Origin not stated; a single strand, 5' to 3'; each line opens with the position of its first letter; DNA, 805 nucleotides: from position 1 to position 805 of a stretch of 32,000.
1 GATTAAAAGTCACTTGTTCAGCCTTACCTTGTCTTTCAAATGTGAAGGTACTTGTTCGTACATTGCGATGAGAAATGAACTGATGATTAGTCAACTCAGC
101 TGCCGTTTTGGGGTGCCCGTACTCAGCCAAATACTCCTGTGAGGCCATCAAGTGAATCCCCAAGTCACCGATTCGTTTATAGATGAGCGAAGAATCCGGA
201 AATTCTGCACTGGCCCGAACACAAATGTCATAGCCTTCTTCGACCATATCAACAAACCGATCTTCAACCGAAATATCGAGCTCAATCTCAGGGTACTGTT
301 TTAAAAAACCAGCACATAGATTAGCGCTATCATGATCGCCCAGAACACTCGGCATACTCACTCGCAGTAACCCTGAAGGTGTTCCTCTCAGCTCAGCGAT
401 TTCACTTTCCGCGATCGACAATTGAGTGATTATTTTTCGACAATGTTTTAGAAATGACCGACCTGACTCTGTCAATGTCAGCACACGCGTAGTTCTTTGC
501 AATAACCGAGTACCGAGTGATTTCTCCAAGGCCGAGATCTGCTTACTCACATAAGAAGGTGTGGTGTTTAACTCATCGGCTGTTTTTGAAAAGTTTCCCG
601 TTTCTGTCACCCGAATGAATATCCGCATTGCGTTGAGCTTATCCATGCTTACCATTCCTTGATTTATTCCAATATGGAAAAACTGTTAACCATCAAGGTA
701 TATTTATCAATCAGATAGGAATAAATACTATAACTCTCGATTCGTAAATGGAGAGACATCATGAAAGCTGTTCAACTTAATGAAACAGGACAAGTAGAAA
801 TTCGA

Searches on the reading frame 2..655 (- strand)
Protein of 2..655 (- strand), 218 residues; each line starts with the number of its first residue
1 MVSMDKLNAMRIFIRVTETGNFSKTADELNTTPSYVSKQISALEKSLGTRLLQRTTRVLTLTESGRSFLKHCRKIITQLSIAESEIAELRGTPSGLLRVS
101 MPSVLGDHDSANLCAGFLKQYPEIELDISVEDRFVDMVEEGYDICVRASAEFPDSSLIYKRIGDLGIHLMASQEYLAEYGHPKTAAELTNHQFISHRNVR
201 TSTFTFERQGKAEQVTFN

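Call 5: search_protein_families(library=pfam, proteins=[window:2-655:-])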
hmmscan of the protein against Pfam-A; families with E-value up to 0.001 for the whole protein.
window:2-655:- (218 aa): 2 families
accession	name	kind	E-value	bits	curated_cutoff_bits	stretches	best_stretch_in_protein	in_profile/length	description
PF00126.33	HTH_1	-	3.1e-21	75.5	26.6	1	7-66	1-60/60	Bacterial regulatory helix-turn-helix protein, lysR family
PF03466.25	LysR_substrate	-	4.3e-19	69.2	28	1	91-215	2-128/209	LysR substrate binding domain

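Call 6: search_protein_families(library=ncbifam, proteins=[window:2-655:-], max_evalue=1e-10)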
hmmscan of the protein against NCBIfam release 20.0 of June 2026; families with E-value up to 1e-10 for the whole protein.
window:2-655:- (218 aa): 34 families (the best 25 are shown)
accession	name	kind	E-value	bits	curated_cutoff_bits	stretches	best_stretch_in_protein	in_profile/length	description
NF040888.1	trans_reg_YafC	equivalog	4.6e-46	157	470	1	8-200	6-197/293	DNA-binding transcriptional regulator YafC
NF011573.0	PRK14997.1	equivalog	1.5e-35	122.8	380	1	4-195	3-195/303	LysR family transcriptional regulator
NF007917.1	PRK10632.1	equivalog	7.7e-35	120.5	425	1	4-201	1-197/303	HTH-type transcriptional activator AaeR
NF007315.1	PRK09801.1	equivalog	1.7e-31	109.4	398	1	10-201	11-201/301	L-tartrate utilization transcriptional activator TtdR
NF008352.0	PRK11139.1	subfamily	8.7e-28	97.3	288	1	6-199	7-197/305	transcriptional regulator GcvA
NF040786.1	LysR_Sec_metab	equivalog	8.6e-25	87.3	250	1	7-132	3-128/298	selenium metabolism-associated LysR family transcriptional regulator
NF008416.0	PRK11242.1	equivalog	1.2e-20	74.1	277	1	9-129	5-125/300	transcriptional regulator CynR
NF047520.1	trans_act_CidR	equivalog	1.2e-20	73.9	415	1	7-129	3-125/292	cidABC operon transcriptional activator CidR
NF053705.1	TransRegGltCGpos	equivalog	1.9e-20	73.3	350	1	9-129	5-125/300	glutamate biosynthesis transcriptional regulator GltC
NF007491.0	PRK10086.1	equivalog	4.8e-20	71.6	316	1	6-192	18-201/313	DNA-binding transcriptional regulator DsdC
NF008294.1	PRK11074.1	equivalog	8.8e-20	71.2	345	1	10-194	7-196/300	DNA-binding transcriptional activator PunR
NF008722.0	PRK11716.1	equivalog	1.2e-18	67.1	246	1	7-176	3-175/293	HTH-type transcriptional activator IlvY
NF007501.0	PRK10094.1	equivalog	1.6e-18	66.9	372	1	8-192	5-195/308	HTH-type transcriptional activator AllS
TIGR02036.1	dsdC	equivalog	4.5e-17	62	352.4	1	6-194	9-194/302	DNA-binding transcriptional regulator DsdC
NF007307.0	PRK09791.1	equivalog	1.9e-16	60.1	336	1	5-140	5-139/302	LysR family transcriptional regulator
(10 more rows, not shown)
